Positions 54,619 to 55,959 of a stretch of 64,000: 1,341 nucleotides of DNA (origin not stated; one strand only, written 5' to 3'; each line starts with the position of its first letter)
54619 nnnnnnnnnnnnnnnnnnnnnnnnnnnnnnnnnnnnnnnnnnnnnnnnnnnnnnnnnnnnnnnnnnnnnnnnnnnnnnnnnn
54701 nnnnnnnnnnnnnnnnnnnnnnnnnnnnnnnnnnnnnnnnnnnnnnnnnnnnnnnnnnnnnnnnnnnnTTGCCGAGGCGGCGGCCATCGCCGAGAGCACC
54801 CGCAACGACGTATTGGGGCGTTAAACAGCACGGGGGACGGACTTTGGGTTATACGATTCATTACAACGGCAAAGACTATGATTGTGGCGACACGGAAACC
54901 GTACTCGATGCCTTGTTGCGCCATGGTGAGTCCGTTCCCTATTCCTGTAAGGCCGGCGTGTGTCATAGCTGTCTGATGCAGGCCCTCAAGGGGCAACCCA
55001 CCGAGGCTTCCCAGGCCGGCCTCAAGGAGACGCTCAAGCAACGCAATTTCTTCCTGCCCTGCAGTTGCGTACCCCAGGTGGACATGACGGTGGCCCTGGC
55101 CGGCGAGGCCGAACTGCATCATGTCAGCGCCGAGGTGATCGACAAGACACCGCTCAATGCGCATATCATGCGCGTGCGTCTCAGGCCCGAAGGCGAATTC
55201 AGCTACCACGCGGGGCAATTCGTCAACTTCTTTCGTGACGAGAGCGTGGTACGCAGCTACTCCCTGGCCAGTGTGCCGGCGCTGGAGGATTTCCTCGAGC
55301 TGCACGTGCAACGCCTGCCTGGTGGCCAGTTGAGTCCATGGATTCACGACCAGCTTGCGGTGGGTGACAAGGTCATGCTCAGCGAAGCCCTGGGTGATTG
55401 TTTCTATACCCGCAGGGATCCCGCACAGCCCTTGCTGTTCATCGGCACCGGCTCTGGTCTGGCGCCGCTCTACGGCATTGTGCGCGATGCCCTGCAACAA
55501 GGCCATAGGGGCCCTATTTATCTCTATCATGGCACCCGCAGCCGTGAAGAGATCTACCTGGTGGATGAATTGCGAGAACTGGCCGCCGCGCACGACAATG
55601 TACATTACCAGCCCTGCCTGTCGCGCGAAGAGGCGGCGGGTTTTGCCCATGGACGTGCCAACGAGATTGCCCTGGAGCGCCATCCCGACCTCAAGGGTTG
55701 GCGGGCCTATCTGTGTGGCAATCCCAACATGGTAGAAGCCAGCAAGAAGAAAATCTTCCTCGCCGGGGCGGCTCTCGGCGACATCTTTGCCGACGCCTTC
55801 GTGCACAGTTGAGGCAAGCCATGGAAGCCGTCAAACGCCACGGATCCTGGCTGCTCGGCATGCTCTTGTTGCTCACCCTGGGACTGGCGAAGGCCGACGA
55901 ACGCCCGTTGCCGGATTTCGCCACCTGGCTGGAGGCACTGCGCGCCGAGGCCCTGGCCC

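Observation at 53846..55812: NsrR-controlled truncated hemoglobin N with a dedicated 2Fe-2S/FNR-type reductase: a split NO dioxygenase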

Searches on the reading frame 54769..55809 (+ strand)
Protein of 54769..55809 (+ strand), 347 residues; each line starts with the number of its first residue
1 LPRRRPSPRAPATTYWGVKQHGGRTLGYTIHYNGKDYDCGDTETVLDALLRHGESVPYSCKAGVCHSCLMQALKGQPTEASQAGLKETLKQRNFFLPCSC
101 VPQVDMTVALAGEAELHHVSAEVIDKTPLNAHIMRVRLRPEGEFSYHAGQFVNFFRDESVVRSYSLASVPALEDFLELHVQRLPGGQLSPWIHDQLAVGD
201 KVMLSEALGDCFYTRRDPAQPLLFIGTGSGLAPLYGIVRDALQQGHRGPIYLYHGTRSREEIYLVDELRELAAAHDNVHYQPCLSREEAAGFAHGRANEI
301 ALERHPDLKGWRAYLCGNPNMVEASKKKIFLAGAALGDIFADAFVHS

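Call 4: search_protein_families(library=pfam, proteins=[window:54769-55809:+])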
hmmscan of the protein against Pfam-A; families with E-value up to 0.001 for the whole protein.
seq(347 aa): 4 families
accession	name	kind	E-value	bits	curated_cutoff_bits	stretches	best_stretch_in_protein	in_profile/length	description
PF00175.26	NAD_binding_1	-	6.3e-19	69.1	22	1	224-326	1-108/109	Oxidoreductase NAD-binding domain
PF00111.32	Fer2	-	1.3e-11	44.7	21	1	33-102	4-76/77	2Fe-2S iron-sulfur cluster binding domain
PF00970.30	FAD_binding_6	-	2.9e-09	37.6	21.1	1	126-213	7-99/99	Oxidoreductase FAD-binding domain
PF13510.11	Fer2_4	-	2.2e-05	24.9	22.8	1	29-80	5-66/82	2Fe-2S iron-sulfur cluster binding domain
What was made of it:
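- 54844..55812 (+): Three-domain reductase of 322 aa with a TTG start, 19 nt after the glbN stop. Domains: plant-type [2Fe-2S] (about 54865-55074), FAD-binding (about 55144-55407), NAD(P)H-binding (about 55438-55746). Pfam Fer2, FAD_binding_6 and NAD_binding_1 (call 4).
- Checked: Reductase: 54844-55812 on the plus strand, TTG start, 322 aa, with domains Fer2 + FAD_binding_6 + NAD_binding_1 (call 4).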

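Call 5: search_protein_families(library=ncbifam, proteins=[window:54769-55809:+])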
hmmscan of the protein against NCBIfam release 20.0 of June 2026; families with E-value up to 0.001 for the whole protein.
seq(347 aa): 23 families
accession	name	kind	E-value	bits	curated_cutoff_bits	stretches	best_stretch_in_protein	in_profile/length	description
NF004317.0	PRK05713.1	equivalog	1.5e-62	211.7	338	1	36-346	10-310/312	iron-sulfur-binding ferredoxin reductase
NF040810.1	BenC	equivalog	3e-38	131.8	430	1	38-333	16-319/333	benzoate 1,2-dioxygenase electron transfer component BenC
NF005963.0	PRK08051.1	equivalog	1.3e-36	126.1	230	1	118-345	3-231/233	NAD(P)H-flavin reductase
NF045803.1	MethMoxFADbindMmoC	equivalog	3e-36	124.9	500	1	36-346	15-342/343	aromatic/alkene monooxygenase hydroxylase FAD-binding subunit MmoC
NF007964.0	PRK10684.1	equivalog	1.8e-34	119.2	383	2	133-345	24-238/333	NADH oxidoreductase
NF052252.1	flav_redu_LuxG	exception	9.2e-34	116.6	340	1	127-345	9-230/232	flavin mononucleotide reductase LuxG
NF008822.0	PRK11872.1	equivalog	3.1e-28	98.7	402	1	40-328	20-319/341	anthranilate 1,2-dioxygenase electron transfer component AntC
TIGR02160.1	PA_CoA_Oxy5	hypoth_equivalog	4.4e-25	88.2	420.8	2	141-344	28-241/352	1,2-phenylacetyl-CoA epoxidase subunit PaaE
NF058606.1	GlBtMonoRdsGbcB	equivalog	2e-23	82.9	500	2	144-327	41-230/362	glycine betaine monooxygenase reductase subunit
TIGR01941.1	nqrF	equivalog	2.4e-22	79.4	295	1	157-344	202-403/405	NADH:ubiquinone reductase (Na(+)-transporting) subunit F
NF009805.0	PRK13289.1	equivalog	7.1e-20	71.3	432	1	123-333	159-381/399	NO-inducible flavohemoprotein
NF006220.0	PRK08345.1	subfamily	2e-12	46.9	395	1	142-299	39-194/294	cytochrome-c3 hydrogenase subunit gamma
NF008178.0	PRK10926.1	equivalog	3.6e-12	46.1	390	1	145-326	30-222/248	ferredoxin--NADP(+) reductase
TIGR02008.1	fdx_plant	subfamily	1e-10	41.2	81.15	1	35-116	15-96/97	ferredoxin [2Fe-2S]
NF040830.1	sulfhyd_ShyC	equivalog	1.5e-10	40.8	600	1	141-278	34-167/288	NAD(P)-dependent hydrogenase/sulfhydrogenase 2 subunit gamma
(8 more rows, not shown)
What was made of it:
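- On Three-domain [2Fe-2S]-FNR reductases (BenC/GcoB type): All are below their cut-offs: PRK05713 212 against 338, BenC 132 against 430, MmoC 125 against 500 (call 5).
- Closest known: GcoAB P450 system and class IB/III oxygenase reductases. Different: The family here is linked almost exclusively to trHbN and scores far below the BenC, MmoC and AntC cut-offs (call 5).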

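Call 7: find_homologous_proteins(query=window:54844-55809:+)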
Query seq(322 aa) (322 aa): 2515 proteins with E <= 0.001 among 8000 candidates; the best 120 are listed.
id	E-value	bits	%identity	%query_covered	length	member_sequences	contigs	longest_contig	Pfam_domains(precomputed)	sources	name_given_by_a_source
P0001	4.4e-219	744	100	100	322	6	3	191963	PF13510.12,PF00111.33,PF00175.27,PF00970.31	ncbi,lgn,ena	-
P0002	4.0e-150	518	80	86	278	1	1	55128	PF00175.27,PF00970.31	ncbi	-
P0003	6.4e-127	442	57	99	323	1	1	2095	PF13510.12,PF00111.33,PF00175.27,PF00970.31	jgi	jgi:ferredoxin-NADP reductase/ferredoxin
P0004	2.2e-113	397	54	98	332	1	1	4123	PF13510.12,PF00111.33,PF00175.27,PF00970.31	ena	-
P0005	9.1e-113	395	53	100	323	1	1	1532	PF00111.33,PF00175.27,PF00970.31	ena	-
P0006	1.2e-112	395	56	99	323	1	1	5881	PF00111.33,PF00175.27,PF00970.31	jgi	jgi:ferredoxin-NADP reductase/ferredoxin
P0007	1.3e-112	395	56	99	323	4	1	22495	PF13510.12,PF00111.33,PF00175.27,PF00970.31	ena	-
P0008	1.3e-112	394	53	99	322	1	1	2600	PF00111.33,PF00175.27,PF00970.31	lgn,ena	-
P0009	4.5e-112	393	56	99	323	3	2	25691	PF13510.12,PF00111.33,PF00175.27,PF00970.31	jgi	jgi:ferredoxin-NADP reductase/ferredoxin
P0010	5.5e-112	392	57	99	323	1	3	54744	PF13510.12,PF00111.33,PF00175.27,PF00970.31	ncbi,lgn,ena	-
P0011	8.2e-112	392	54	99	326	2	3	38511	PF00111.33,PF00175.27,PF00970.31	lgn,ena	-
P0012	1.1e-111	391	57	98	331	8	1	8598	PF13510.12,PF00111.33,PF00175.27,PF00970.31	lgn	-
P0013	1.4e-111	391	56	98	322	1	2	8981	PF00111.33,PF00175.27,PF00970.31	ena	-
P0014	1.4e-111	391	56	98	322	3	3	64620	PF00111.33,PF00175.27,PF00970.31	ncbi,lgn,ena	-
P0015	2.7e-111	390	55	99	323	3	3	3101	PF13510.12,PF00111.33,PF00175.27,PF00970.31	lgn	-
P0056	1.1e-106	375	52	99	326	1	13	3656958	PF00111.33,PF00175.27,PF00970.31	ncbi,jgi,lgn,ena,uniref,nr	ncbi:oxygenase [Candidatus Tenderia electrophaga]|jgi:NAD(P)H-flavin reductase/ferredoxin|uniref:Oxy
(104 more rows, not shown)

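Call 8: find_encoding_contigs(protein=P0001, flank=6000, max_places=3)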
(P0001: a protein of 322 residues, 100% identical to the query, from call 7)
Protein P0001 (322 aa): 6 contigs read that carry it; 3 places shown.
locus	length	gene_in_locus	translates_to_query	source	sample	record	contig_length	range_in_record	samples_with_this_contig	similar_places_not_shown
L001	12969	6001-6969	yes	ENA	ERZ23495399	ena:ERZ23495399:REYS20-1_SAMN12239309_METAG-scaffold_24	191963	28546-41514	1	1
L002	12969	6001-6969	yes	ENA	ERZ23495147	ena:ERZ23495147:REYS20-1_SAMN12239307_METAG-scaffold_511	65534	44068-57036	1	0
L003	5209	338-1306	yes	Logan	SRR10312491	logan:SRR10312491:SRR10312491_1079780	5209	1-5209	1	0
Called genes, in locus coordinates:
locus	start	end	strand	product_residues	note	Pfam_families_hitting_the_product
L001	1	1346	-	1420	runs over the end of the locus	PF25354:Ig_NUP210_16th (faint), PF02368:Big_2 (weak)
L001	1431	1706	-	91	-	-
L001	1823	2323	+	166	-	PF01451:LMWPc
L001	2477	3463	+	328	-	PF03462:PCRF, PF00472:RF-1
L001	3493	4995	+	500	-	PF01336:tRNA_anti-codon, PF00152:tRNA-synt_2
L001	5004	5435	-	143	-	PF02082:Rrf2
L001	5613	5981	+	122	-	PF01152:Bac_globin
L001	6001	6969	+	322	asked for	PF00111:Fer2, PF13510:Fer2_4 (faint), PF00970:FAD_binding_6, PF00175:NAD_binding_1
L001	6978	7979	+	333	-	PF13406:SLT_2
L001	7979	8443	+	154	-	PF14534:DUF4440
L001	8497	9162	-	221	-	PF00027:cNMP_binding, PF13545:HTH_Crp_2, PF00325:Crp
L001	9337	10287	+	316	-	PF01142:TruD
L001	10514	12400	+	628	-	PF02518:HATPase_c, PF00204:DNA_gyraseB, PF01751:Toprim, PF00986:DNA_gyraseB_C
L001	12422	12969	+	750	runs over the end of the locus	PF00521:DNA_topoisoIV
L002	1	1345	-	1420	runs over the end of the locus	PF25354:Ig_NUP210_16th (faint), PF02368:Big_2 (weak)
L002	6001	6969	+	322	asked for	PF00111:Fer2, PF13510:Fer2_4 (faint), PF00970:FAD_binding_6, PF00175:NAD_binding_1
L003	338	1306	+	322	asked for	PF00111:Fer2, PF13510:Fer2_4 (faint), PF00970:FAD_binding_6, PF00175:NAD_binding_1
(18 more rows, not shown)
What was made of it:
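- Closest known: Legionella pneumophila nsrR<>glbN-lpg2536 operon. Different: The window's organism is an uncultured gammaproteobacterium from a metagenome (call 8).
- Tried and rejected: Homologues and the public call start at 54844 (calls 7, 8).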

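Call 9: find_encoding_contigs(protein=P0056, flank=6000, max_places=3)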
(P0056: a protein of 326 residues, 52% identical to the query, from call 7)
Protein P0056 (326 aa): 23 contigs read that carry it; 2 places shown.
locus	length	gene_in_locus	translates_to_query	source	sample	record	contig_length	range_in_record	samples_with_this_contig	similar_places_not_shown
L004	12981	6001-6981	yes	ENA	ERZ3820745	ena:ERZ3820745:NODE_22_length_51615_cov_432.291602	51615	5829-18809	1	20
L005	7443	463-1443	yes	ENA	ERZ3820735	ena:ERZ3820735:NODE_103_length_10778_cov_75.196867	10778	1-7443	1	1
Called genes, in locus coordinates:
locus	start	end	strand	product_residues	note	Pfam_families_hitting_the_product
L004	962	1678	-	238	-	PF09335:VTT_dom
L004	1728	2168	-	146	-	PF09537:DUF2383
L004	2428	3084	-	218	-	PF00781:DAGK_cat, PF19279:YegS_C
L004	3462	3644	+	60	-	PF13396:PLDc_N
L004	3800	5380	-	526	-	PF00009:GTP_EFTU, PF22042:EF-G_D2, PF03144:GTP_EFTU_D2, PF16658:RF3_C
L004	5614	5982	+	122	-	PF01152:Bac_globin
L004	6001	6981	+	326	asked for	PF00111:Fer2, PF00970:FAD_binding_6, PF00175:NAD_binding_1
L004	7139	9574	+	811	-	PF05157:MshEN, PF00437:T2SSE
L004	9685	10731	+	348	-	PF01522:Polysacc_deac_1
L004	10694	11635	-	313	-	PF01832:Glucosaminidase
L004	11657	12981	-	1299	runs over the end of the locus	PF18076:FGAR-AT_N, PF18072:FGAR-AT_linker, PF02769:AIRS_C, PF22689:FGAR-AT_PurM_N-like, PF02769:AIRS_C, PF13507:GATase_5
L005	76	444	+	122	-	PF01152:Bac_globin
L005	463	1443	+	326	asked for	PF00111:Fer2, PF00970:FAD_binding_6, PF00175:NAD_binding_1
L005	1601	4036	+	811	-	PF05157:MshEN, PF00437:T2SSE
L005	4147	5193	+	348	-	PF01522:Polysacc_deac_1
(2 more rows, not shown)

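Call 17: find_related_loci(query=A1, collection=genome_contigs, flank=4000)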
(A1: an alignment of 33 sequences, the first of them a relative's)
Query A1 (322 aa) in genome_contigs; peptide patterns used: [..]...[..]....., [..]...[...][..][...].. (x = any residue, [..] = any of these).
600 stretches matched a pattern (row limit reached: there are more); 579 encode a relative of the query (tblastn E <= 1e-3); the best 80 are kept; 80 distinct loci.
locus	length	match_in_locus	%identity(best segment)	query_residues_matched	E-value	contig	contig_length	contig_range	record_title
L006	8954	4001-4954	57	5-322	2e-118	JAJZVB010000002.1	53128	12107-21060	MAG: Proteobacteria bacterium isolate SKS4.bin81 NODE_957_length_53128_cov_2.744722, whole genome shotgun sequence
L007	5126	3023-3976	56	5-322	7e-117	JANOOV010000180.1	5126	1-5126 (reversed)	MAG: Gammaproteobacteria bacterium isolate VAR_43_metabat_102 VAR_43_k141_4715048, whole genome shotgun sequence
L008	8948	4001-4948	56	5-320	1e-113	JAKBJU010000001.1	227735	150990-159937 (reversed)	MAG: Proteobacteria bacterium isolate DS3.bin61 NODE_3_length_227735_cov_7.921439, whole genome shotgun sequence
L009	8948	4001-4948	55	5-319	4e-112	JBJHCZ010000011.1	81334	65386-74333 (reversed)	MAG: Chromatiales bacterium isolate SF2967_J5348.maxbin.010 NODE_378_length_81334_cov_8.631571, whole genome shotgun seq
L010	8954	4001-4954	54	5-322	2e-111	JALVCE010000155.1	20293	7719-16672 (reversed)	MAG: Chromatiales bacterium isolate 134-614_metabat1_scaf2bin.009 134-614_scaffold_879_c1, whole genome shotgun sequence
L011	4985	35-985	51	5-322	6e-111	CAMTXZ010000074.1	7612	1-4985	MAG: uncultured Chromatiaceae bacterium isolate G02_MAG_00001 genome assembly, contig: G02_MAG_00001_000000000186, whole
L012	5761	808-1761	52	5-322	2e-110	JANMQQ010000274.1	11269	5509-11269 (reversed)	MAG: Gammaproteobacteria bacterium isolate OTE_51_metabat_186 OTE_51_k141_673907, whole genome shotgun sequence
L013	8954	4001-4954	52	4-322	1e-110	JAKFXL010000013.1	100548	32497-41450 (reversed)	MAG: Gammaproteobacteria bacterium isolate ND3_Bin_17 ND3_0000015, whole genome shotgun sequence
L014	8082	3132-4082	50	5-322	2e-110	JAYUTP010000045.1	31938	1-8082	MAG: Candidatus Tenderia sp. isolate GL12_Up_metabinner_6 GL12_Up_metabinner_6_44, whole genome shotgun sequence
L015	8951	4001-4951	54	5-319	8e-109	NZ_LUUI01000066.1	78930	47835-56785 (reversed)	Methylomonas lenta strain R-45370 contig_15_(1..78930), whole genome shotgun sequence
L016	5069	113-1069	51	4-322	2e-108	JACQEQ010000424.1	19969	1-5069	MAG: Gammaproteobacteria bacterium isolate NC_groundwater_1025_Pr1_S-0.65um_55_8 Montesol18_Sp65_coassembly_scaffold_175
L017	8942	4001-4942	51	5-319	3e-108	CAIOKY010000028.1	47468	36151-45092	MAG: uncultured Nitrosomonadales bacterium isolate Umea_bin-02398 genome assembly, contig: bin-02398:028/160, whole geno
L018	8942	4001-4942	52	5-319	1e-107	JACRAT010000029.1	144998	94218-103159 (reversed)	MAG: Nitrosomonadales bacterium isolate NC_groundwater_1601_Pr3_B-0.1um_63_19 SR-2_scaffold_141_2250834, whole genome sh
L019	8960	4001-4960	51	4-322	9e-108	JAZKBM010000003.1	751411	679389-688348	MAG: Pseudomonadota bacterium isolate ADI_H3L2_1_122_18_3-bin081 ADIH3L21_B081_0_000000000003, whole genome shotgun sequ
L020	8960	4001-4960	51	5-319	5e-107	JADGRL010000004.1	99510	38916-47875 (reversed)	MAG: Gallionella sp. isolate Chersky.15_73 contig-100_15, whole genome shotgun sequence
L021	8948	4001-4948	52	5-320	5e-107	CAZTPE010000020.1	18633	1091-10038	MAG TPA_asm: uncultured Ectothiorhodospiraceae bacterium isolate SRP128015_co1_67 genome assembly, contig: NODE_4098_len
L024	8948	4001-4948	52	5-320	1e-106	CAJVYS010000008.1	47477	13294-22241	MAG TPA_asm: uncultured Gammaproteobacteria bacterium isolate DRR093004_bin.26_MetaBAT_v2.12.1_MAG genome assembly, cont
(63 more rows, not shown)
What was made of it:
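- The cassette is heavily represented in Methylococcales (call 17).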

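Call 21: search_solved_structures(query=P0001, show_alignments=0)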
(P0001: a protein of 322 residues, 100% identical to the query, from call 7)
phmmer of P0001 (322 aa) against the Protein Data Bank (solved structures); distinct sequences matched with E-value up to 0.001: 103 (the best 60 are shown).
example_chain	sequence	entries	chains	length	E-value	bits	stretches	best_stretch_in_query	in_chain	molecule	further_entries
5ogx_A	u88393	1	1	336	5.8e-45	157.4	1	3-302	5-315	Cytochrome P450 reductase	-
7c3a_A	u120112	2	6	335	2e-27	99.8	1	13-319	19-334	Ferredoxin reductase component of carbazole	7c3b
4wqm_A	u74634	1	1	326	3.2e-25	92.5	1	12-306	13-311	Toluene-4-monooxygenase electron transfer component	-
1qfj_A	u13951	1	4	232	3.9e-18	69.2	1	102-319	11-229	PROTEIN (FLAVIN REDUCTASE)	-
1krh_A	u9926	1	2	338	1.6e-17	67.2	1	16-305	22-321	Benzoate 1,2-Dioxygenase Reductase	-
7qu3_A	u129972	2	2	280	1e-15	61.3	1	125-317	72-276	Na(+)-translocating NADH-quinone reductase subunit F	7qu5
1tvc_A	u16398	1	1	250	1.7e-15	60.6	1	120-320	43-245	METHANE MONOOXYGENASE COMPONENT C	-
4u9u_A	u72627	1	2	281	1.2e-13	54.5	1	132-299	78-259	Na(+)-translocating NADH-quinone reductase subunit F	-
4uaj_A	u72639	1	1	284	1.2e-13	54.5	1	132-299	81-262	Na(+)-translocating NADH-quinone reductase subunit F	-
8ad4_A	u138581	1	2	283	1.2e-13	54.5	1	132-299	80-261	Na(+)-translocating NADH-quinone reductase subunit F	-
8ad3_A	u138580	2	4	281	1.5e-13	54.2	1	132-299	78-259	Na(+)-translocating NADH-quinone reductase subunit F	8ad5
7xk3_F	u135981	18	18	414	1.6e-13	54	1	132-300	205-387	Na(+)-translocating NADH-quinone reductase subunit F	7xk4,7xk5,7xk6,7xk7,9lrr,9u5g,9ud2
8a1t_F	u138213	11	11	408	1.7e-13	54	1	132-299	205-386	Na(+)-translocating NADH-quinone reductase subunit F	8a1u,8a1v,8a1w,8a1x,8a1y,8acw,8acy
1gvh_A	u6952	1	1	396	1.2e-12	51.2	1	97-308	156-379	FLAVOHEMOPROTEIN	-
7qty_A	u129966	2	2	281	2e-12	50.5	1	133-308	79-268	Na(+)-translocating NADH-quinone reductase subunit F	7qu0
6laa_A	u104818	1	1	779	1.2e-08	38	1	134-256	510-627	Cytochrome P450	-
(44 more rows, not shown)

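Call 43: predict_structure(alignment_id=A1)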
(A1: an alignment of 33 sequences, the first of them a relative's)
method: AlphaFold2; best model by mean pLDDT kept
length: 322 residues; sequences in the alignment: 33
mean_pLDDT: 93.4   pTM: 0.86
mean pLDDT of the five models: 93.4, 92.8, 91.8, 91.5, 90.5
residues with pLDDT >= 90: 267; 70-90: 49; 50-70: 5; < 50: 1
segments of 3 or more residues with pLDDT < 50: none
pLDDT, mean of each block of 10 residues (from residue 1): 91 96 95 81 91 92 91 96 85 93 96 95 94 87 96 93 93 97 90 96 94 98 98 95 98 98 96 98 98 91 96 86 53
secondary structure, 60 per line:
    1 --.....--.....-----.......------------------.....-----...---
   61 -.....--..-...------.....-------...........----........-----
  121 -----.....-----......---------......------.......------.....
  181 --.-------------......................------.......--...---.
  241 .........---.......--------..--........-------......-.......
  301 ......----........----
elements in order: E3-7 E10-14 H20-26 E45-49 H62-66 E81-85 E93-103 E108-115 E126-130 E136-141 E151-156 H163-169 E176-180 E197-202 H203-218 E225-231 H240-249 E253-259 H272-279 E287-292 H294-306 E314-318
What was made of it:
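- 54844..55812 (+): AlphaFold model pLDDT 93.4 (call 43).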

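Call 46: fold_search(model_id=the predicted structure, library=pdb)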
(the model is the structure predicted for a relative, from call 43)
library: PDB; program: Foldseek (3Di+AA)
matches with E <= 10: 1370; with E <= 0.001: 374
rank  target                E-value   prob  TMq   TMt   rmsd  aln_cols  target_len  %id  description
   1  5ogx                  2.2e-31  1.00  0.70  0.68   9.7       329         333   32  Crystal structure of Amycolatopsis cytochrome P450 reductase GcoB. (released 2018-07-04)
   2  7c3a_C                1.4e-26  1.00  0.64  0.63  10.7       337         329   25  Ferredoxin reductase in carbazole 1,9a-dioxygenase (released 2021-05-26)
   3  4wqm                  3.7e-26  1.00  0.64  0.63  10.6       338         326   25  Structure of the toluene 4-monooxygenase NADH oxidoreductase T4moF, K270S K271S variant (released 2015-09-09)
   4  7c3b_C                2.6e-25  1.00  0.64  0.62  10.8       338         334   24  Ferredoxin reductase in carbazole 1,9a-dioxygenase (FAD apo form) (released 2021-05-26)
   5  1krh_A                3.7e-25  1.00  0.66  0.63   9.3       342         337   21  X-ray Structure of Benzoate Dioxygenase Reductase (released 2002-05-15)
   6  7c3a_B                1.8e-24  1.00  0.64  0.63  10.8       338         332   24  Ferredoxin reductase in carbazole 1,9a-dioxygenase (released 2021-05-26)
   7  7c3a_A                1.2e-23  1.00  0.63  0.63  10.7       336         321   24  Ferredoxin reductase in carbazole 1,9a-dioxygenase (released 2021-05-26)
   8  7c3b_A                1.4e-23  1.00  0.60  0.60  11.1       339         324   23  Ferredoxin reductase in carbazole 1,9a-dioxygenase (FAD apo form) (released 2021-05-26)
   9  8a1x_F                3.3e-23  1.00  0.65  0.53   8.9       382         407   22  Sodium pumping NADH-quinone oxidoreductase with inhibitor DQA (released 2023-06-14)
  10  8ad0_F                4.4e-23  1.00  0.65  0.53   8.2       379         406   22  X-ray structure of Na+-NQR from Vibrio cholerae in different conformation at 3.1 A (released 2023-07-12)
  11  8a1t_F                8.0e-23  1.00  0.64  0.52   8.8       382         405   21  Sodium pumping NADH-quinone oxidoreductase (released 2023-06-14)
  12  8a1v_F                4.4e-22  1.00  0.65  0.53   9.1       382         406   22  Sodium pumping NADH-quinone oxidoreductase with substrate Q2 (released 2023-06-14)
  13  7xk3_F                6.7e-22  1.00  0.64  0.51   9.2       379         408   22  Cryo-EM structure of Na+-pumping NADH-ubiquinone oxidoreductase from Vibrio cholerae, state 1 (released 2022-07-20)
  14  8acw_F                9.0e-22  1.00  0.65  0.53   9.0       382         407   21  X-ray structure of Na+-NQR from Vibrio cholerae at 3.4 A resolution (released 2023-07-12)
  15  7c3b_B                1.8e-21  1.00  0.57  0.60  11.1       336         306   23  Ferredoxin reductase in carbazole 1,9a-dioxygenase (FAD apo form) (released 2021-05-26)
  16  1gvh                  7.2e-19  1.00  0.64  0.53   3.0       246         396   23  The X-ray structure of ferric Escherichia coli flavohemoglobin reveals an unespected geometry of the distal heme pocket (released 2002-08-06)
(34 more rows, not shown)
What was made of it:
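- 54844..55812 (+): Best fold and sequence match is the GcoB P450 reductase 5OGX (calls 21, 46).
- On Three-domain [2Fe-2S]-FNR reductases (BenC/GcoB type): Fold match to 5OGX, 7C3A, 4WQM and 1KRH (call 46).
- Closest known: Flavohaemoglobin Hmp. Same: The FAD/NAD half of the reductase here is homologous to it (1gvh: E 1e-12 by sequence; 23% identity and rmsd 3.0 A over 246 columns; calls 21, 46).
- The closest solved relatives serve oxygenases and P450s (calls 21, 46).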
